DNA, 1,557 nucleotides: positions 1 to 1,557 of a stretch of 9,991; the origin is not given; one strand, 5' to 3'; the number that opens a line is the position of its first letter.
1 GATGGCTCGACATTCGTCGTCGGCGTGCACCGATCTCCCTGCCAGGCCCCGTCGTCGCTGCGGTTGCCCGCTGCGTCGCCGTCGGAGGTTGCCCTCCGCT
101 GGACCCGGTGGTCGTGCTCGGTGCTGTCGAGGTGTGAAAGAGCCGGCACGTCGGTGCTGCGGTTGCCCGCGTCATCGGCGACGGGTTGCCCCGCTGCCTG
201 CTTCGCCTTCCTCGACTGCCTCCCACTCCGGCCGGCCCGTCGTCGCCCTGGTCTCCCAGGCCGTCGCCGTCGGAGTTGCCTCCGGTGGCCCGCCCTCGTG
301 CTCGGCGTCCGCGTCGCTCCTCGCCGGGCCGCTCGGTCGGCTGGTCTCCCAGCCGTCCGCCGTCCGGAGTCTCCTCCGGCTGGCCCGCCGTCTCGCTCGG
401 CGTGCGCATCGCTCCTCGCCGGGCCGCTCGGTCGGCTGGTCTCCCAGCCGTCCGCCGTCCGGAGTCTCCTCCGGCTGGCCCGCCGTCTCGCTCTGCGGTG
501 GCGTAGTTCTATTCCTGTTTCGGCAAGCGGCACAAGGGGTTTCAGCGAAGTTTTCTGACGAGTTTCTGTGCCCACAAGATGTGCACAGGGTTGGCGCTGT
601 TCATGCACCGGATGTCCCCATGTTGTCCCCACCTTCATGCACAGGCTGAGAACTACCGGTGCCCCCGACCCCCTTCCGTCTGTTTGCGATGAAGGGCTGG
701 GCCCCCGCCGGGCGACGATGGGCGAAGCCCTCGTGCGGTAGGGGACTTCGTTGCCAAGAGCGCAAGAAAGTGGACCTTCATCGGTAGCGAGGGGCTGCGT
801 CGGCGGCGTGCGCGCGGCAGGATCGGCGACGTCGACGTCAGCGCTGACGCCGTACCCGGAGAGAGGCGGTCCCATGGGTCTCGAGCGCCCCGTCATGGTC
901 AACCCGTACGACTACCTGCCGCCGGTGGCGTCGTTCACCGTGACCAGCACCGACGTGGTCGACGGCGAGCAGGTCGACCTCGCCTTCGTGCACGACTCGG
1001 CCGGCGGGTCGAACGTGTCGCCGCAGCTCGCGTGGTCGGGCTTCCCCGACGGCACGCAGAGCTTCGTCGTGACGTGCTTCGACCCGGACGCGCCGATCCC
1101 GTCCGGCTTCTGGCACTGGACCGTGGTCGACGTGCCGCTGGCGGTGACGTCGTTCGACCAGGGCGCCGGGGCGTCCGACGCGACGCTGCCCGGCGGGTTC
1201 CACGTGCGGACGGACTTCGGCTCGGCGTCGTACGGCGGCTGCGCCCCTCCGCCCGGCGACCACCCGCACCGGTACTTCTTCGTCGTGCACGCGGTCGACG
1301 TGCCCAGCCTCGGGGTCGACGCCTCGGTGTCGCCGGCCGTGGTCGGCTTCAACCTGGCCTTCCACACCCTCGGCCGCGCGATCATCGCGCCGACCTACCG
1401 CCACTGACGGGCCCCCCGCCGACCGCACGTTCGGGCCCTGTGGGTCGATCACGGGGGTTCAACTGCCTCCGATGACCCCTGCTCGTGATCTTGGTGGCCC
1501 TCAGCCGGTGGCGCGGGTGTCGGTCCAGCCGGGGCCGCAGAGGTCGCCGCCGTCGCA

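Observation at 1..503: Array of ten GNRA-capped hairpins in five ~95-bp tandem units, next to a low-GC leader-like island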

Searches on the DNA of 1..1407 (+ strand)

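Call 7: search_rna_families(source=window, start=1, end=900, threshold=evalue, max_evalue=10)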
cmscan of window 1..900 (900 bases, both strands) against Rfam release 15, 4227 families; matches with E-value up to 10: 4.
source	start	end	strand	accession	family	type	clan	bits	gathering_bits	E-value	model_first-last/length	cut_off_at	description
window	745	854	+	RF03007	Mahella-1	Gene; sRNA;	-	15.4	70.7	2.5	1-114/114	no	Mahella-1 RNA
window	670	722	+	RF02223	sX4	Gene; sRNA;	-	15.3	70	1.2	94-159/167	no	Proteobacterial sRNA sX4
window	748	831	-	RF01668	P10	Gene; sRNA;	-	14.2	37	2.4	1-72/72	no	Pseudomonas sRNA P10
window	685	741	+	RF01119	sR32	Gene; snRNA; snoRNA; CD-box;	-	11.8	40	2.1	1-57/57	no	Small nucleolar RNA sR32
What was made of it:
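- On Csr/Rsm sponge sRNAs: None at E <= 10 in 1-900 (call 7).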

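Call 25: search_rna_families(source=L005, start=1, end=800, threshold=evalue, max_evalue=10)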
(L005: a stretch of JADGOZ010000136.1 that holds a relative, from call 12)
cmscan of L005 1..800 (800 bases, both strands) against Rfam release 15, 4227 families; matches with E-value up to 10: 6.
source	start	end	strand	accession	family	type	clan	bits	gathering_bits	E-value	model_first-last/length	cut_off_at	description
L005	94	133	+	RF03863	mir-1258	Gene; miRNA;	-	17.8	74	2.7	1-72/72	no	mir-1258 microRNA precursor family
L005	99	127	+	RF03900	mir-9242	Gene; miRNA;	-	16.7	62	7.7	1-66/66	no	mir-9242 microRNA precursor family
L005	96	130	+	RF02600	BASRCI27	Gene; sRNA;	-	15.2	59.8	1.2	77-110/167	no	Brucella sRNA CI27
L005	391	404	-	RF01716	PhotoRC-I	Cis-reg;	-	11.5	45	4.7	31-44/44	no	PhotoRC-I RNA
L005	88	197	-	RF02566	Ms1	Gene; sRNA;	-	11.2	162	2.1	1-304/304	no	Mycobacterium smegmatis small RNA 1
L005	361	374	-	RF01716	PhotoRC-I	Cis-reg;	-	11.1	45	6.4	31-44/44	no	PhotoRC-I RNA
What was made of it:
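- On Ms1 RNA: 11.2 bits, E = 2.1 in L005 (call 25).
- There is a weak Rfam Ms1 hit of 11 bits, E = 2 (call 25).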

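Call 27: search_rna_families(source=L008, start=5350, end=6050, threshold=evalue, max_evalue=10, show_alignments=4)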
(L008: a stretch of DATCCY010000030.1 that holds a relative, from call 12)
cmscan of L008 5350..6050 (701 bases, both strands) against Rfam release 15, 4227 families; matches with E-value up to 10: 2.
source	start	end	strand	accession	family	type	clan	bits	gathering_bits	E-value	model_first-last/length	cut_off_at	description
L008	5402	5494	-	RF02461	Virus_CITE_6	Cis-reg;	-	20.3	41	0.3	1-115/115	no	Blackcurrant reversion virus cap-independent translation element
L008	5391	5500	-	RF02830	Scr1601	Gene; sRNA;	-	11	100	9.8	1-209/209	no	Streptomyces RNA 1601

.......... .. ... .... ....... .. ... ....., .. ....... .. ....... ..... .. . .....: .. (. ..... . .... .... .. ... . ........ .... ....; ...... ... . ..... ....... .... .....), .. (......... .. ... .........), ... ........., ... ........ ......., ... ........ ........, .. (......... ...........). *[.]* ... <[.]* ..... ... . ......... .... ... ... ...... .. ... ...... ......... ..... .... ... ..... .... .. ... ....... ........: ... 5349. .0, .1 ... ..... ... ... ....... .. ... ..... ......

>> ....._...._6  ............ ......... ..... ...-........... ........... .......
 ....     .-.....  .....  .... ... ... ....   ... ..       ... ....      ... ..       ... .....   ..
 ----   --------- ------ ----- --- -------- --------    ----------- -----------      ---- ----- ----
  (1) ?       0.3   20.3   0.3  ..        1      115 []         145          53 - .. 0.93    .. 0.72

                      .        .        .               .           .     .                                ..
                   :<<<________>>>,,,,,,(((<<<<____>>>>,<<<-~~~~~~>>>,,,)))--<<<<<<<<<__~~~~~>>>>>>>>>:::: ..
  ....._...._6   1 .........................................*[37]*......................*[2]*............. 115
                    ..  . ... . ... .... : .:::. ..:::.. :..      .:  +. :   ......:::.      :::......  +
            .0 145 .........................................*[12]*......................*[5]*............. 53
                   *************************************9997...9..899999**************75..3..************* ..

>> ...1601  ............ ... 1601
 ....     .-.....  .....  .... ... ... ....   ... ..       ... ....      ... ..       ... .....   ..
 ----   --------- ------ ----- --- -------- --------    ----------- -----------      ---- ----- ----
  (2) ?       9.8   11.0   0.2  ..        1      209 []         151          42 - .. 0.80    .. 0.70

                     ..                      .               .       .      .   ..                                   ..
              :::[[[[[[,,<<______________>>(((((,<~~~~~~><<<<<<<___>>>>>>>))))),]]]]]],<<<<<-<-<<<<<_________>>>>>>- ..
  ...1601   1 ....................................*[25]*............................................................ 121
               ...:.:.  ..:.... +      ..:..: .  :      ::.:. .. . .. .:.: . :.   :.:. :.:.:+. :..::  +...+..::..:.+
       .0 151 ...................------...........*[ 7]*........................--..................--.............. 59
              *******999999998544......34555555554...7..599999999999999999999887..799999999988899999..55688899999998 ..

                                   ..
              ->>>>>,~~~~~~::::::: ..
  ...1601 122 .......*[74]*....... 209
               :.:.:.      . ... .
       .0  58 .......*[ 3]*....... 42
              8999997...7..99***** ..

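Call 65: search_dna_similar(query=window:1-700:-, collection=plasmids, mode=distant, max_rows=10)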
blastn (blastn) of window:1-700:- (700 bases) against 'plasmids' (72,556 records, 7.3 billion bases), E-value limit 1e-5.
No match.
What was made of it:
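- Tried and rejected: No blastn match in PLSDB plasmids (call 65).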

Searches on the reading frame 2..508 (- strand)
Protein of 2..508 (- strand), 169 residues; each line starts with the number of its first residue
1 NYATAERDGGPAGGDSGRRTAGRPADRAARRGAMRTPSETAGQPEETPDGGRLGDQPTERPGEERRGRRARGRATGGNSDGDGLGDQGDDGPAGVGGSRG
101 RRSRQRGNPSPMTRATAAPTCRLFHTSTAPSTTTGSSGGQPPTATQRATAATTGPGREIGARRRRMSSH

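Call 57: search_protein_families(library=pfam, proteins=[window:2-508:-], max_evalue=1)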
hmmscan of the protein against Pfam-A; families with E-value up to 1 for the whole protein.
seq(169 aa): 0 families
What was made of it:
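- No Pfam hit (call 57). No Pfam match in any frame (call 57).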

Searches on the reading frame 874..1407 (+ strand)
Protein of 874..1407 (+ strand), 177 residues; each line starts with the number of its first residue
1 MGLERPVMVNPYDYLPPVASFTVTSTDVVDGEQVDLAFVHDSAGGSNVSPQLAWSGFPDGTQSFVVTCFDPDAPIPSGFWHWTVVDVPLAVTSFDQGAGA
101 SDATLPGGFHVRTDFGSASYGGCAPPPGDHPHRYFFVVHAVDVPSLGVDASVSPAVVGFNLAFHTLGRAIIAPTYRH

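Call 10: find_encoding_contigs(protein=window:874-1407:+, flank=10000, max_places=10)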
Protein window:874-1407:+ (177 aa): 1 contig read that carries it; 1 place shown.
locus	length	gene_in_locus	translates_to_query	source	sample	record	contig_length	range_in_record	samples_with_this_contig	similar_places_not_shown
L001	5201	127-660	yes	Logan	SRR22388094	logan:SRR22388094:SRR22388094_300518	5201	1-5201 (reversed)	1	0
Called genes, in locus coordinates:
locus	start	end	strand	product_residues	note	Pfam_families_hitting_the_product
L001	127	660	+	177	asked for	PF01161:PBP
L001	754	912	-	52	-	-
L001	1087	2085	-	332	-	PF01408:GFO_IDH_MocA, PF03807:F420_oxidored (weak), PF22725:GFO_IDH_MocA_C3, PF02894:GFO_IDH_MocA_C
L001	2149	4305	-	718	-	PF16875:Glyco_hydro_36N, PF02065:Melibiase, PF16874:Glyco_hydro_36C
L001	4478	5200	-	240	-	?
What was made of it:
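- Tried and rejected: An exact-protein look-up of PEBP returned only a 5.2-kb contig that stops 126 nt upstream of PEBP (call 10).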

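Call 12: find_related_loci(query=window:874-1407:+, collection=genome_contigs, flank=10000)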
Query window:874-1407:+ (177 aa) in genome_contigs; peptide patterns used: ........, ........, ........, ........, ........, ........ (x = any residue, [..] = any of these).
600 stretches matched a pattern (row limit reached: there are more); 352 encode a relative of the query (tblastn E <= 1e-3); the best 80 are kept; 80 distinct loci.
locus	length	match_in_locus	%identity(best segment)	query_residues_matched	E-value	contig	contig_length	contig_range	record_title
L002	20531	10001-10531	90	1-177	3e-105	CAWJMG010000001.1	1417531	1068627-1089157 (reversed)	MAG: uncultured Actinomycetes bacterium isolate MFD02832.bin.1.159 genome assembly, contig: contig_15694, whole genome s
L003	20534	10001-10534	84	1-177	6e-98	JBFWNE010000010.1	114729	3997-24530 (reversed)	MAG: Candidatus Nanopelagicales bacterium isolate CA_2019_TPBF_105 NODE_1518_length_114729_cov_8.159919_TPBF, whole geno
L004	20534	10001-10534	80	1-177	4e-93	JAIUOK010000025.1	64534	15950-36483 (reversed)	MAG: Actinomycetota bacterium isolate NANO1 spades-bin.50~NODE_1056_length_64534_cov_1.56603, whole genome shotgun seque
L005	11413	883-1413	75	1-177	7e-82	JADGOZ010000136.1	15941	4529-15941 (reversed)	MAG: Candidatus Nanopelagicales bacterium isolate Chersky_517 k127_11875660, whole genome shotgun sequence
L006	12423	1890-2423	69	1-177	4e-79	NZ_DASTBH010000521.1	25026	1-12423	MAG: Actinophytocola sp. isolate SMAG_U759 k141_833943, whole genome shotgun sequence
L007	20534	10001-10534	71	1-177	4e-79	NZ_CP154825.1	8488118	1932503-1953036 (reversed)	Actinokineospora auranticolor strain DSM 44650 chromosome, complete genome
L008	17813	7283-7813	69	1-177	2e-77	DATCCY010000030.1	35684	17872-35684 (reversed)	MAG TPA_asm: Candidatus Nanopelagicales bacterium isolate SMAG_U7711 k141_348972, whole genome shotgun sequence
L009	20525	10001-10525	68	1-177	4e-77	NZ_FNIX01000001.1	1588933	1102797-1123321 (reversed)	Lentzea jiangxiensis strain CGMCC 4.6609, whole genome shotgun sequence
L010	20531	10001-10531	68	1-177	4e-79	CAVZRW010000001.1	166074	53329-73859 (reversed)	MAG: uncultured Actinomycetes bacterium isolate MFD00905.bin.2.38 genome assembly, contig: contig_14524, whole genome sh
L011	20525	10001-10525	69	1-177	2e-76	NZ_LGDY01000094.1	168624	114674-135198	Nocardia sp. NRRL S-836 P437contig22.1, whole genome shotgun sequence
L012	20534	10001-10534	67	1-177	3e-76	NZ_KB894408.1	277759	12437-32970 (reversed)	Actinokineospora enzanensis DSM 44649 C503DRAFT_scaffold00006.6, whole genome shotgun sequence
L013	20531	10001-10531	69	3-177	4e-75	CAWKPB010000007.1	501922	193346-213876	MAG: uncultured Actinomycetota bacterium isolate MFD09779.bin.1.202 genome assembly, contig: contig_61632, whole genome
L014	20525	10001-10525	67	1-177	8e-75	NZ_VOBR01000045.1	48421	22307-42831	Lentzea tibetensis strain FXJ1.1311 Scaffold45, whole genome shotgun sequence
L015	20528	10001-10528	64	3-177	1e-74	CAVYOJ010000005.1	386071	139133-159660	MAG: uncultured Actinomycetota bacterium isolate MFD09212.bin.2.125 genome assembly, contig: contig_31219, whole genome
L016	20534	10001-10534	67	1-177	1e-74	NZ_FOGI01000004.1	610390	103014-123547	Actinokineospora terrae strain DSM 44260, whole genome shotgun sequence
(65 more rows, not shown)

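Call 29: search_protein_families(library=pfam, proteins=[L003:8127-8528:-, L003:7405-8010:-, L003:7001-7270:-, window:874-1407:+], max_evalue=0.01)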
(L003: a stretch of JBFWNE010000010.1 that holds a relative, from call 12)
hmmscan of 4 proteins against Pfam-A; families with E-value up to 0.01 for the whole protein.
L003:8127-8528:- (133 aa): 0 families

L003:7405-8010:- (201 aa): 1 family
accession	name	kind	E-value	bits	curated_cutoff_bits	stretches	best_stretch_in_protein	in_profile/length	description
PF04075.20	F420H2_quin_red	-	1.9e-23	83.5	22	1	71-176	13-118/130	F420H(2)-dependent quinone reductase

L003:7001-7270:- (89 aa): 1 family
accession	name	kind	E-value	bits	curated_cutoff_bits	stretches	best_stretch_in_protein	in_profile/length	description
PF04226.18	Transgly_assoc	-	7.5e-10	39.3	25.3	1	34-82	1-48/49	Transglycosylase associated protein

window:874-1407:+ (177 aa): 1 family
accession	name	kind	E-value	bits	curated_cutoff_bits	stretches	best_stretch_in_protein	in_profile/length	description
PF01161.25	PBP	-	6.7e-38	130.5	24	1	42-175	7-135/135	Phosphatidylethanolamine-binding protein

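Call 30: search_protein_families(library=ncbifam, proteins=[L003:8127-8528:-, L003:7405-8010:-], max_evalue=0.01)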
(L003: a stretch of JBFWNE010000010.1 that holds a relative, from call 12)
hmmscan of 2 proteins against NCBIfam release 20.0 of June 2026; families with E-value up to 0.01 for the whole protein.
L003:8127-8528:- (133 aa): 0 families

L003:7405-8010:- (201 aa): 1 family
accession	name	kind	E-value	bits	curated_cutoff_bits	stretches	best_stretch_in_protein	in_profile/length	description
TIGR00026.1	hi_GC_TIGR00026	subfamily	4.4e-24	85.3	46.35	1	80-187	6-110/111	nitroreductase family deazaflavin-dependent oxidoreductase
